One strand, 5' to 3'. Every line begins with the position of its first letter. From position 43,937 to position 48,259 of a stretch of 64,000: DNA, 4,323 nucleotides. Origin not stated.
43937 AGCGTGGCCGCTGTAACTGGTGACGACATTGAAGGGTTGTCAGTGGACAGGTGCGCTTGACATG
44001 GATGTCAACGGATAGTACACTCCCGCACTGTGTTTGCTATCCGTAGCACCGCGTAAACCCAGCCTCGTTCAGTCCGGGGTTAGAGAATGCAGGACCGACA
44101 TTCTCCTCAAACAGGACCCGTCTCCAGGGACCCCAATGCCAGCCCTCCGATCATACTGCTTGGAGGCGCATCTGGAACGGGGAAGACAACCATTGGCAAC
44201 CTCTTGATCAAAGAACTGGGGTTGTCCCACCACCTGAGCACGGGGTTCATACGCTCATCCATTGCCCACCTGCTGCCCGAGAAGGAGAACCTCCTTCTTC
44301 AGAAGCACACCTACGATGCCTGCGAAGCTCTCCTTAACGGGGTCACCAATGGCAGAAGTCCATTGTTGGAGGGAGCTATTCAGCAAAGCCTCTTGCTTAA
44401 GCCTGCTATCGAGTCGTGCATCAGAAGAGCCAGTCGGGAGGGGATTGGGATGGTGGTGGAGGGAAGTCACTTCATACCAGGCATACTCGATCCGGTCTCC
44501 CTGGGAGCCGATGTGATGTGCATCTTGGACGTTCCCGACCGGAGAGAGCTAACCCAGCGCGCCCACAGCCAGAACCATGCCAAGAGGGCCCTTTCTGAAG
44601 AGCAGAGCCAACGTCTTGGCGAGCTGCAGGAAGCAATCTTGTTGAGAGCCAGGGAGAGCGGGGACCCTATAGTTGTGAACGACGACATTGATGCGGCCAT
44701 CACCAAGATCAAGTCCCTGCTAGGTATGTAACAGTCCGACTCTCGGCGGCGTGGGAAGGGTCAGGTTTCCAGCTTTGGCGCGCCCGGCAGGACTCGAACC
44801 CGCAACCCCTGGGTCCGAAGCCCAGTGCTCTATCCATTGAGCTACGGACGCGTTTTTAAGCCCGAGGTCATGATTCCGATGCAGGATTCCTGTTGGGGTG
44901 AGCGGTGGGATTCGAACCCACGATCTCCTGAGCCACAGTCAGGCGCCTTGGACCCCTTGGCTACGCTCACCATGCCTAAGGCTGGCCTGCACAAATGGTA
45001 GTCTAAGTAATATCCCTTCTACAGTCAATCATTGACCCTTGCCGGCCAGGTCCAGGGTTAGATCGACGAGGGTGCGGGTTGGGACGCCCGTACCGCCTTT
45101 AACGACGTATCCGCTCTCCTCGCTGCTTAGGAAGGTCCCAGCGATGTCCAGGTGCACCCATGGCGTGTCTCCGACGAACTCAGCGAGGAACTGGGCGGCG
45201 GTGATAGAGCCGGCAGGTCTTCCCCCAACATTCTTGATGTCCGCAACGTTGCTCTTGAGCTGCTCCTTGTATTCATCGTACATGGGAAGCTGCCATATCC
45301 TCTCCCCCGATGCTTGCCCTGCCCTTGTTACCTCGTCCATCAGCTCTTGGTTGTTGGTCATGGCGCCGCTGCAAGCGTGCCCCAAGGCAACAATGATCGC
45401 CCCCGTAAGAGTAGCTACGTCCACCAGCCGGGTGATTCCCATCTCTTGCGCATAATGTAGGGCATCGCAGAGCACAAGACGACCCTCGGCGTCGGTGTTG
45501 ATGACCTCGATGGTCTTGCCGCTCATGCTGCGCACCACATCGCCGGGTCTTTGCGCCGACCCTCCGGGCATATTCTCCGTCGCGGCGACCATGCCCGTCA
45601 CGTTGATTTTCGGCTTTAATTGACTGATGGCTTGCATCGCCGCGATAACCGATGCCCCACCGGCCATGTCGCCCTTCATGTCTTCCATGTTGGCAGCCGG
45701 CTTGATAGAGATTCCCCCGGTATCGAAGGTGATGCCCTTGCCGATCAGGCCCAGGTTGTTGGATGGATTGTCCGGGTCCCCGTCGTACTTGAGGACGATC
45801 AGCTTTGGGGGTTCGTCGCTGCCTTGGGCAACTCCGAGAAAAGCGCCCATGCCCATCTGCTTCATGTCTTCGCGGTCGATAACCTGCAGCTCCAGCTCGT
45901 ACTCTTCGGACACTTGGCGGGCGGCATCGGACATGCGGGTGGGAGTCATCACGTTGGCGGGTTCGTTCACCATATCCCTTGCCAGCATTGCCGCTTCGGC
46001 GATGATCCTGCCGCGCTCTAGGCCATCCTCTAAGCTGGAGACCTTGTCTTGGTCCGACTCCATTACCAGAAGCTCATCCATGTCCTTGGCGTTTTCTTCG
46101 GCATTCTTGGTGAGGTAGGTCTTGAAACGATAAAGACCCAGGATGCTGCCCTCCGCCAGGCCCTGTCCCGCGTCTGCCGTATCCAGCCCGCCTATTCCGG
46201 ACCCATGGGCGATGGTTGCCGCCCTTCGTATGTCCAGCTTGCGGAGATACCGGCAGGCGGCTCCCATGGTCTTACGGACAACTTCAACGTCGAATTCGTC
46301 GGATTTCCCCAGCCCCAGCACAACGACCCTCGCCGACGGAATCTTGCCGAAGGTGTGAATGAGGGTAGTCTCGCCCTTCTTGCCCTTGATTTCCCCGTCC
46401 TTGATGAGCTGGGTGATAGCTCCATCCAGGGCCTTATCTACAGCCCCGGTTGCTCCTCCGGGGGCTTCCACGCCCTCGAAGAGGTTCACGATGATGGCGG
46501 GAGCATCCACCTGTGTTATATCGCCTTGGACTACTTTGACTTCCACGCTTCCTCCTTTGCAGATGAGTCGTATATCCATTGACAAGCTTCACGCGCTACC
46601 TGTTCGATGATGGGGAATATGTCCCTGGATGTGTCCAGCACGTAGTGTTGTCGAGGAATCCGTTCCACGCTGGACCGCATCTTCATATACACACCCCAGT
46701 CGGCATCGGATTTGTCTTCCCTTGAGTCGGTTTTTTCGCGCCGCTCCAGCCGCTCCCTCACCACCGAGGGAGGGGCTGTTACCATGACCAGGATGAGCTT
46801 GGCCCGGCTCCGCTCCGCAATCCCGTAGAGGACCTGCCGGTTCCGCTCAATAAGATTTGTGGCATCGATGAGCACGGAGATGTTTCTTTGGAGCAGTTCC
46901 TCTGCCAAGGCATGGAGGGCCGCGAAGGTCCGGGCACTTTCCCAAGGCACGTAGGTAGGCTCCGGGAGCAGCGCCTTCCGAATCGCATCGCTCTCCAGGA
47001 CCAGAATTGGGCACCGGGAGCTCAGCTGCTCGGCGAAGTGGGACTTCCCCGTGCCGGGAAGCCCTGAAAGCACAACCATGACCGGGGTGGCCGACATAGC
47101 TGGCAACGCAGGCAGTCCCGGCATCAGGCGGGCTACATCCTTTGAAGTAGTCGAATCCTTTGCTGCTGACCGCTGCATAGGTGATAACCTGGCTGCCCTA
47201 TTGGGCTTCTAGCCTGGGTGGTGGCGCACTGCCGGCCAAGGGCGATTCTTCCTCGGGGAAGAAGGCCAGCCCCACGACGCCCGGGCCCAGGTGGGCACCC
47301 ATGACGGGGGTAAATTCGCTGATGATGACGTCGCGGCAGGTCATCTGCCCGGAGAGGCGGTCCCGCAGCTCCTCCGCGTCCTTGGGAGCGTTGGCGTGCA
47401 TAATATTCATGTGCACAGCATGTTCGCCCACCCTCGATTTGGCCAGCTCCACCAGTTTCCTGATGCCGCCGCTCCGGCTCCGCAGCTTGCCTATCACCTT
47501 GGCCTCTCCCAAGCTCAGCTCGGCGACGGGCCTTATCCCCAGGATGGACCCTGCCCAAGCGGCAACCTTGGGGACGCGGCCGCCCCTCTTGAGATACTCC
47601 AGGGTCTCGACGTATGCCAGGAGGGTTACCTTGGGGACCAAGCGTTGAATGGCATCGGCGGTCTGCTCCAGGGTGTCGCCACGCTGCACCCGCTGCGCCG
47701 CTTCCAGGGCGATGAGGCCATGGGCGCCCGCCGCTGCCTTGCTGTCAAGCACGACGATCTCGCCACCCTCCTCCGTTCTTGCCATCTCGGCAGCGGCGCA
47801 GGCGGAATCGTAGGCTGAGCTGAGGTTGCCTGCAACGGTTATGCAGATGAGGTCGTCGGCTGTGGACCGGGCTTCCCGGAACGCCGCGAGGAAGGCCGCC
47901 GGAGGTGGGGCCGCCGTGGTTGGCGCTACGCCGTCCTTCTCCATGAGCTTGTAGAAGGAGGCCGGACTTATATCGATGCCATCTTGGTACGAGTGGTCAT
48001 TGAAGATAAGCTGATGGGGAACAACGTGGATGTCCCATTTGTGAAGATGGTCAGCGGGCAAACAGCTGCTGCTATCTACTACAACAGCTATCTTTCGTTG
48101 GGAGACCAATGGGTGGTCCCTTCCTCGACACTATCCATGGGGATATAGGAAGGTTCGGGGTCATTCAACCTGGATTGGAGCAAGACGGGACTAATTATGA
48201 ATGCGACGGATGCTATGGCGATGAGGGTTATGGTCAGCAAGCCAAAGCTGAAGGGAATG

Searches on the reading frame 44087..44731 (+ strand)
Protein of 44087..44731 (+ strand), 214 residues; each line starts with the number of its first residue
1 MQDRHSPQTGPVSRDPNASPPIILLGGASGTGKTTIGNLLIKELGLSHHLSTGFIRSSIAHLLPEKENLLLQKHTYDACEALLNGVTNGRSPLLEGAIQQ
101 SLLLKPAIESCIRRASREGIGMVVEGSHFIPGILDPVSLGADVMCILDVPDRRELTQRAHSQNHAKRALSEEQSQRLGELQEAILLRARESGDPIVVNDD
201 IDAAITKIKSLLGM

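Call 91: search_protein_families(library=pfam, proteins=[window:44087-44731:+], max_evalue=0.00001)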
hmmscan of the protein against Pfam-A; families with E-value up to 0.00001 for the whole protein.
window:44087-44731:+ (214 aa): 1 family
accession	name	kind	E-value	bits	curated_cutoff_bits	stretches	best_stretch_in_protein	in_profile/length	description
PF13191.12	AAA_16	-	3.8e-06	28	32.6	0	16-204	20-144/167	AAA ATPase domain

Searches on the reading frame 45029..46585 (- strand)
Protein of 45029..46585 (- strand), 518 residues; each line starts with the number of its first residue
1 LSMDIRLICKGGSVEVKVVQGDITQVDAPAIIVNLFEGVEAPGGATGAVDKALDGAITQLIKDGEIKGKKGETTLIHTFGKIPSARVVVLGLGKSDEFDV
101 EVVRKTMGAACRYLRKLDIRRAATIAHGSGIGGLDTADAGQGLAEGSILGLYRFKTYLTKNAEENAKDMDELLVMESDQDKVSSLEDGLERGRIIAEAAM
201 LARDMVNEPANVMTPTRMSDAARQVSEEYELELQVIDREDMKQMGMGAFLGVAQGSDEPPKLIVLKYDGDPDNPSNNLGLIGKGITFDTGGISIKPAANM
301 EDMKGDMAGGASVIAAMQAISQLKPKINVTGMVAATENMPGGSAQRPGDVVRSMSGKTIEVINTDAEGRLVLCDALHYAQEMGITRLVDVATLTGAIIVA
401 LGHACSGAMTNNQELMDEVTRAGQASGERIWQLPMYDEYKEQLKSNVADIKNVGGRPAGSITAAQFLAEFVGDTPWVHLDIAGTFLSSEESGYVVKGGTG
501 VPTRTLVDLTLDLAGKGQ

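Call 91: search_protein_families(library=pfam, proteins=[window:45029-46585:-], max_evalue=0.00001)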
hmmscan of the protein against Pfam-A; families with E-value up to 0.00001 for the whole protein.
window:45029-46585:- (518 aa): 2 families
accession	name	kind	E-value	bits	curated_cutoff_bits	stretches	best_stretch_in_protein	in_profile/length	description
PF00883.26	Peptidase_M17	-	1.3e-128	429.1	25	1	201-507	2-310/310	Cytosol aminopeptidase family, catalytic domain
PF02789.23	Peptidase_M17_N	-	1.5e-27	96.5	23.4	1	32-160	1-128/129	Cytosol aminopeptidase family, N-terminal domain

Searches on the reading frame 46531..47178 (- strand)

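Call 91: search_protein_families(library=pfam, proteins=[window:46531-47178:-], max_evalue=0.00001)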
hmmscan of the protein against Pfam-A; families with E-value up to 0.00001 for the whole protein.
window:46531-47178:- (215 aa): 4 families
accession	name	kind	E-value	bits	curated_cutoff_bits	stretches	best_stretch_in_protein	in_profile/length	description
PF13671.12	AAA_33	-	1.1e-26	94.3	27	1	34-173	1-142/143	AAA domain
PF13238.12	AAA_18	-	3.2e-11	44.2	29.4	1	35-158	1-124/128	AAA domain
PF08433.16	KTI12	-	2.5e-10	40.8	22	1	34-152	3-124/271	Chromatin associated protein KTI12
PF13207.12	AAA_17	-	4.9e-06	27.3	27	0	39-158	2-132/136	AAA domain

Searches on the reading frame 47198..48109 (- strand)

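Call 91: search_protein_families(library=pfam, proteins=[window:47198-48109:-], max_evalue=0.00001)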
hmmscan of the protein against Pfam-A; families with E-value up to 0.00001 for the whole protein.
window:47198-48109:- (303 aa): 2 families
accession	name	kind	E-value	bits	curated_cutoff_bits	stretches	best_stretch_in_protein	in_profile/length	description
PF02645.21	DegV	-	2e-76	257.4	27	1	6-285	1-279/280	Uncharacterised protein, DegV family COG1307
PF13684.11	FakA-like_C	-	3.4e-06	27.1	23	1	64-255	28-193/216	Fatty acid kinase subunit A-like, C-terminal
